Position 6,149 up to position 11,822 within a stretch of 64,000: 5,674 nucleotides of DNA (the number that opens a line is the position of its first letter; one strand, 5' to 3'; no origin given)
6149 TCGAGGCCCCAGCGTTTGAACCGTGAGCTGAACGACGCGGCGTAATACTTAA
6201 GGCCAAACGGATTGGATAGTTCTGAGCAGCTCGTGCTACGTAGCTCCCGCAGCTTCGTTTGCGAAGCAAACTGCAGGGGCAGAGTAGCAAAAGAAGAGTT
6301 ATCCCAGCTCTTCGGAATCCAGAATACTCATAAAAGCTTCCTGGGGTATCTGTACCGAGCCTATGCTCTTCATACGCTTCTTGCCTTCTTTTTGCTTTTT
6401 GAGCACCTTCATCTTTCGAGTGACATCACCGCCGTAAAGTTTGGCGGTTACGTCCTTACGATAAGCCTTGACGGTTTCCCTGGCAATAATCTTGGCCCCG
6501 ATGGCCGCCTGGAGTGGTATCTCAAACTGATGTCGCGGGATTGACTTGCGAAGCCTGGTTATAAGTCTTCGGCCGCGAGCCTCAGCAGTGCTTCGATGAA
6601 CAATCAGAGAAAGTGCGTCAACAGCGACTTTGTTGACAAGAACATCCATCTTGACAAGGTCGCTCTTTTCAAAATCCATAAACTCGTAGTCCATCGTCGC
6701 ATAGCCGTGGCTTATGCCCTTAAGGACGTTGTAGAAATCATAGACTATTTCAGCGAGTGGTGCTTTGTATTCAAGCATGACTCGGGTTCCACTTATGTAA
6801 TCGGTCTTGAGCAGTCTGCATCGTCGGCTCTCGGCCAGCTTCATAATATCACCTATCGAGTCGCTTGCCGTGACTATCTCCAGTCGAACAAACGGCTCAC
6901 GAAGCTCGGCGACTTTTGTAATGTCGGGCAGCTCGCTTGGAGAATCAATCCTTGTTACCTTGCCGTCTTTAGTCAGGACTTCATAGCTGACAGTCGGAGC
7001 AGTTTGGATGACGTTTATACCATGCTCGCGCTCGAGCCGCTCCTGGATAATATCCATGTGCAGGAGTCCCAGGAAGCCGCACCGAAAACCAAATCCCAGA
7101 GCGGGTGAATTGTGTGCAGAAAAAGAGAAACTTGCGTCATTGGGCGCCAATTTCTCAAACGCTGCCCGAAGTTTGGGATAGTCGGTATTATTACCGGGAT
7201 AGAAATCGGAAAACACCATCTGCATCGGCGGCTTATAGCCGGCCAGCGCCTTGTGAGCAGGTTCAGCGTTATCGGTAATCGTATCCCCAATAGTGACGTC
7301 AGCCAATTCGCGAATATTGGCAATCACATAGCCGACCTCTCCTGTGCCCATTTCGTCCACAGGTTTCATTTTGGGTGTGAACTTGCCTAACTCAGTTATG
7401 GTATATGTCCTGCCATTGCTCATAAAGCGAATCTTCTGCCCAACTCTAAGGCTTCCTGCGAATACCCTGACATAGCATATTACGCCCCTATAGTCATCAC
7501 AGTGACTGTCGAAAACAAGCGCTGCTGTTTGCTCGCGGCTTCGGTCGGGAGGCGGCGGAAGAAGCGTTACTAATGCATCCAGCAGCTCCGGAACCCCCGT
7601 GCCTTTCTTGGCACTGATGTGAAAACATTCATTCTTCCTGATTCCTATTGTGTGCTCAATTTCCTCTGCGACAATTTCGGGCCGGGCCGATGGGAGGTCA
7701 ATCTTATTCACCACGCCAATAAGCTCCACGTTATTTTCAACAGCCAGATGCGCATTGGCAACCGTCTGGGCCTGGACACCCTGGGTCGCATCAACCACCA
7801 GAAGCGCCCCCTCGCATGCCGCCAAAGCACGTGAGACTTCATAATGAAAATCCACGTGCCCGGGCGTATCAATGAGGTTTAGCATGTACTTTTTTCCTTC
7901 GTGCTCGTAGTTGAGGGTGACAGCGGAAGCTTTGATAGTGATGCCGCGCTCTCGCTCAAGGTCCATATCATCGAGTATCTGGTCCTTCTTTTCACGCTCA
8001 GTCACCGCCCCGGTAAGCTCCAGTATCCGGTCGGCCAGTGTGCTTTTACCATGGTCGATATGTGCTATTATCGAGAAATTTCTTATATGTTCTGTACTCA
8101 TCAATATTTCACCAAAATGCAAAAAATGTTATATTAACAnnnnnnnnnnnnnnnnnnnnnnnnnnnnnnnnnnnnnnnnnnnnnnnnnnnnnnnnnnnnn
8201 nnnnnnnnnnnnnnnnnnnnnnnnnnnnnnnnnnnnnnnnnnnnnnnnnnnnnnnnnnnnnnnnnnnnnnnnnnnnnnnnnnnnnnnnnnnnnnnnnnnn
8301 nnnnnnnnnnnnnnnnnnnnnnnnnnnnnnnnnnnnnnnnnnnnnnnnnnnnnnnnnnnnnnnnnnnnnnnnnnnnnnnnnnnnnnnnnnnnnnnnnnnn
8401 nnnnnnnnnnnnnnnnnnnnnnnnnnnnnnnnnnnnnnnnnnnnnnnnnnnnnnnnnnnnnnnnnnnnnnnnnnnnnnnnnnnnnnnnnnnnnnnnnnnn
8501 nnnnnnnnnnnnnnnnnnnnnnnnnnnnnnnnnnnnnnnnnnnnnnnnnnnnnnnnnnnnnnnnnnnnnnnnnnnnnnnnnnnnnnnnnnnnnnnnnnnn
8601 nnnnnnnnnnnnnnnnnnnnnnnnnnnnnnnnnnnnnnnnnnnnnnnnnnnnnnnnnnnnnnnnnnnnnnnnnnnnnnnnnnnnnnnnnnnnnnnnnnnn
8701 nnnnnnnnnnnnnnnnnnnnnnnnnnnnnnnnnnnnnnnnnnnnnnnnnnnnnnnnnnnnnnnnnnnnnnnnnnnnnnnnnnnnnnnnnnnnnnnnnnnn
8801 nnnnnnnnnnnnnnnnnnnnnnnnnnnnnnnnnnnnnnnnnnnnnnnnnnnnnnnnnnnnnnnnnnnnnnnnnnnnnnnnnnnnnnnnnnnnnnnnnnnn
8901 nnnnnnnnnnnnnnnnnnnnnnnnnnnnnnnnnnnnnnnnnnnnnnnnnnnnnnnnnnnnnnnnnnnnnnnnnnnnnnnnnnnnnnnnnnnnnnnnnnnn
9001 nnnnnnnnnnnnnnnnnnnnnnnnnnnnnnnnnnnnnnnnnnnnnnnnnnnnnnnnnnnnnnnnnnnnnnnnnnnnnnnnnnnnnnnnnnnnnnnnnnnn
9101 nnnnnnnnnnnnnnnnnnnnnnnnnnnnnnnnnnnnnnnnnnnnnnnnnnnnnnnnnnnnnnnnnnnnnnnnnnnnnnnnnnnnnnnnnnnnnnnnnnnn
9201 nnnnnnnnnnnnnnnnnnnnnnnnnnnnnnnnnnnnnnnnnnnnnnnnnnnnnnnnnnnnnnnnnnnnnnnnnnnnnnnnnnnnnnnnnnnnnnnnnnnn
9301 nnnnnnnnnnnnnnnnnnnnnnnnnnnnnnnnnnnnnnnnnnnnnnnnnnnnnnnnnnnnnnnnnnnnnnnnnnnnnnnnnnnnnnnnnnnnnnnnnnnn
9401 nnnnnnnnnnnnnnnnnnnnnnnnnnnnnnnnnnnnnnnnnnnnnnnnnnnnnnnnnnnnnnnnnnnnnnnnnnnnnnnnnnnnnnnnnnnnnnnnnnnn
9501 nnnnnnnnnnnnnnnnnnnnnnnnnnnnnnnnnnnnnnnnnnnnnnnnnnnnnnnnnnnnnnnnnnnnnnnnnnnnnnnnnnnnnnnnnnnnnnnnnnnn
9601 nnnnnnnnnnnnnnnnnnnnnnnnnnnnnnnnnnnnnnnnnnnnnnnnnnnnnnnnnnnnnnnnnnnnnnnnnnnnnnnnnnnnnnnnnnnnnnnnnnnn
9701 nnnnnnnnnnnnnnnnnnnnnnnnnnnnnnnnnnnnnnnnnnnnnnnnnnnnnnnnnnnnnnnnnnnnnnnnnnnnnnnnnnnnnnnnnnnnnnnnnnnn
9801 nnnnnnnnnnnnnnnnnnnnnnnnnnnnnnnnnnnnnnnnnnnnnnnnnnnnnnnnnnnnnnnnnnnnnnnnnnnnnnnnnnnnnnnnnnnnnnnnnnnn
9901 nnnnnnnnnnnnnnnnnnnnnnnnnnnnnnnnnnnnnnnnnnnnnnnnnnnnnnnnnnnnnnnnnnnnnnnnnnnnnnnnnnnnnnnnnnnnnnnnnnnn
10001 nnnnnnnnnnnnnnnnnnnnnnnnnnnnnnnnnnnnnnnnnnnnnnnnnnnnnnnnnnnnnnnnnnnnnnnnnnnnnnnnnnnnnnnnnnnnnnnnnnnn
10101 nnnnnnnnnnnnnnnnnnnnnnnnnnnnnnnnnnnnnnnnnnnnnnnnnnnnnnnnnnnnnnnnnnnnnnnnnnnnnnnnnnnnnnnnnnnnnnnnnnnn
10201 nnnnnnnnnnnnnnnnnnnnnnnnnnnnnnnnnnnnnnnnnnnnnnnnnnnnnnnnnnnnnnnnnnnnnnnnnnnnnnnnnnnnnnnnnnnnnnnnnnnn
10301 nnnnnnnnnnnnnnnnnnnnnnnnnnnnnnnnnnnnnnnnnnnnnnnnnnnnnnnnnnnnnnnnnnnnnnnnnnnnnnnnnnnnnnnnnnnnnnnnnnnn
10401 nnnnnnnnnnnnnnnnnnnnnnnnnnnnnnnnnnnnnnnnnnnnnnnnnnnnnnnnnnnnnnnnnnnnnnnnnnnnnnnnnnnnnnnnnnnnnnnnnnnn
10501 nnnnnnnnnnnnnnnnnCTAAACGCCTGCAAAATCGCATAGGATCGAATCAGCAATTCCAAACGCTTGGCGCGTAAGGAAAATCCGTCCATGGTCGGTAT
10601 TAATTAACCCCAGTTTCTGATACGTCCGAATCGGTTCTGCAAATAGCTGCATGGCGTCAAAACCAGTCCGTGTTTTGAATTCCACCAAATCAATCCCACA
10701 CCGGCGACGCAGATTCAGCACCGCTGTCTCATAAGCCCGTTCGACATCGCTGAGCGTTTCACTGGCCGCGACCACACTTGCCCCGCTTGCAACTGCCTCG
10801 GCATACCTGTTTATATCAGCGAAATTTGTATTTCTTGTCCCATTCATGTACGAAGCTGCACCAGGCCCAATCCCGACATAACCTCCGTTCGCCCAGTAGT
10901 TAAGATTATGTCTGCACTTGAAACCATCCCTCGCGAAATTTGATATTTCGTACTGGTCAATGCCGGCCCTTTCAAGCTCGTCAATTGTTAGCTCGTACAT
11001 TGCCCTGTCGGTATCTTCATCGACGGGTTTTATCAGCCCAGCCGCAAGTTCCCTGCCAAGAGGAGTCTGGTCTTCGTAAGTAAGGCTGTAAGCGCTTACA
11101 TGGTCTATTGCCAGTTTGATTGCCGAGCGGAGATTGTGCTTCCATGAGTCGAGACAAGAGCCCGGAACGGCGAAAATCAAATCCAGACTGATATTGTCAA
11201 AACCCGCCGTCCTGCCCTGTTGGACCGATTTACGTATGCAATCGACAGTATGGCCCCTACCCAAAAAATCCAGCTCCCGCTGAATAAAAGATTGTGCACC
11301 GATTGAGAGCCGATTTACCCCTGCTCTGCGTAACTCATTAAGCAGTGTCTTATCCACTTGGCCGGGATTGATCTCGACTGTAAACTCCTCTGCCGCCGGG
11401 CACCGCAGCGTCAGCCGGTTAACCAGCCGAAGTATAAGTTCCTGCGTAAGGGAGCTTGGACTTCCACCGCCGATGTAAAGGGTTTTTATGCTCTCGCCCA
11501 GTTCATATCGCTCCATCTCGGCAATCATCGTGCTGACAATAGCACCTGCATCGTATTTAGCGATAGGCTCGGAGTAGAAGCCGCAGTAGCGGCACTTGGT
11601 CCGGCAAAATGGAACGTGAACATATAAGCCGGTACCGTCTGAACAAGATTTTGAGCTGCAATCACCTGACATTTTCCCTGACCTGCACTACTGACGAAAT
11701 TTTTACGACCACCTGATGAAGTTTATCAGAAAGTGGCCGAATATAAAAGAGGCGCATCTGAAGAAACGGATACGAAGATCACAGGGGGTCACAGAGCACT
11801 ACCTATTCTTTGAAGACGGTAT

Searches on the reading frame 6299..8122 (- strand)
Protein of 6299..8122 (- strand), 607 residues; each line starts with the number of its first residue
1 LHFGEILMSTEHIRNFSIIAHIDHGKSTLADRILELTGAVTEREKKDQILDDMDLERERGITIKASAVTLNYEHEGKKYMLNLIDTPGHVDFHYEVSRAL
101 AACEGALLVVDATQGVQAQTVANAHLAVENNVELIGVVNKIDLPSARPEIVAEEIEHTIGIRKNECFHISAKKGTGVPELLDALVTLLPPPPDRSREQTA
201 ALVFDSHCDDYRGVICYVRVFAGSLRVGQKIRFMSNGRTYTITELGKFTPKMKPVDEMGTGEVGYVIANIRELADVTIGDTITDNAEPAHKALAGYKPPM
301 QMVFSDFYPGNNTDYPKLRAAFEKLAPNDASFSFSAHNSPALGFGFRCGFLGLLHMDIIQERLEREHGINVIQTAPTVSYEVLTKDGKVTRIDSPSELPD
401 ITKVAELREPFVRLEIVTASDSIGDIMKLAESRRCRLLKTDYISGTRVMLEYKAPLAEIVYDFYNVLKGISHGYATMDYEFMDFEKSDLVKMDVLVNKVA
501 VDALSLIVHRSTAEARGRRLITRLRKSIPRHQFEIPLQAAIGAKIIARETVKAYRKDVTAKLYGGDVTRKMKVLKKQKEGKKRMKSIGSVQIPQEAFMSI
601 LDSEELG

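Call 55: search_protein_families(library=pfam, proteins=[window:6299-8122:-])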
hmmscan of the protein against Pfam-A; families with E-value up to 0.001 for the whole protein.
window:6299-8122:- (607 aa): 9 families
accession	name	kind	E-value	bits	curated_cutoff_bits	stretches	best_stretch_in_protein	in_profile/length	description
PF00009.33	GTP_EFTU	-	2e-57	194.3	26.5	1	12-190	2-188/188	Elongation factor Tu GTP binding domain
PF06421.17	LepA_C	-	3.4e-48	162.6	29.7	1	496-601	1-106/107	GTP-binding protein LepA C-terminus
PF00679.30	EFG_C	-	2.9e-19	69.3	27.9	1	407-493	2-87/89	Elongation factor G C-terminus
PF03144.31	GTP_EFTU_D2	-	1.4e-14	54.7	30.3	1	213-283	1-73/73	Elongation factor Tu domain 2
PF22042.2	EF-G_D2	-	3e-07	30.9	27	1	200-284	3-83/84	Elongation factor G domain 2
PF00071.28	Ras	-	1.8e-06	28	21.6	1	59-186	28-158/162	Ras family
PF10662.15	PduV-EutP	-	2e-05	24.8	21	1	79-184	36-141/143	Ethanolamine utilisation - propanediol utilisation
PF01926.29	MMR_HSR1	-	0.00027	21.4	21.9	1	24-140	10-113/113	50S ribosome-binding GTPase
PF14492.12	EFG_III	-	0.00074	20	27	0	307-372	10-72/75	Elongation Factor G, domain III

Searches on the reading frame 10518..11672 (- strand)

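Call 56: search_protein_families(library=pfam, proteins=[window:10518-11672:-])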
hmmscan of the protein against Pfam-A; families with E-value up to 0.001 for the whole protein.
window:10518-11672:- (384 aa): 2 families
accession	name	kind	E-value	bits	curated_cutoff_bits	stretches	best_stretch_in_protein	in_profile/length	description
PF04055.27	Radical_SAM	-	1.8e-18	67.7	29.5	1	17-177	1-159/166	Radical SAM superfamily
PF06969.22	HemN_C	-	3.3e-10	40.3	24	1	308-370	2-64/67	HemN C-terminal domain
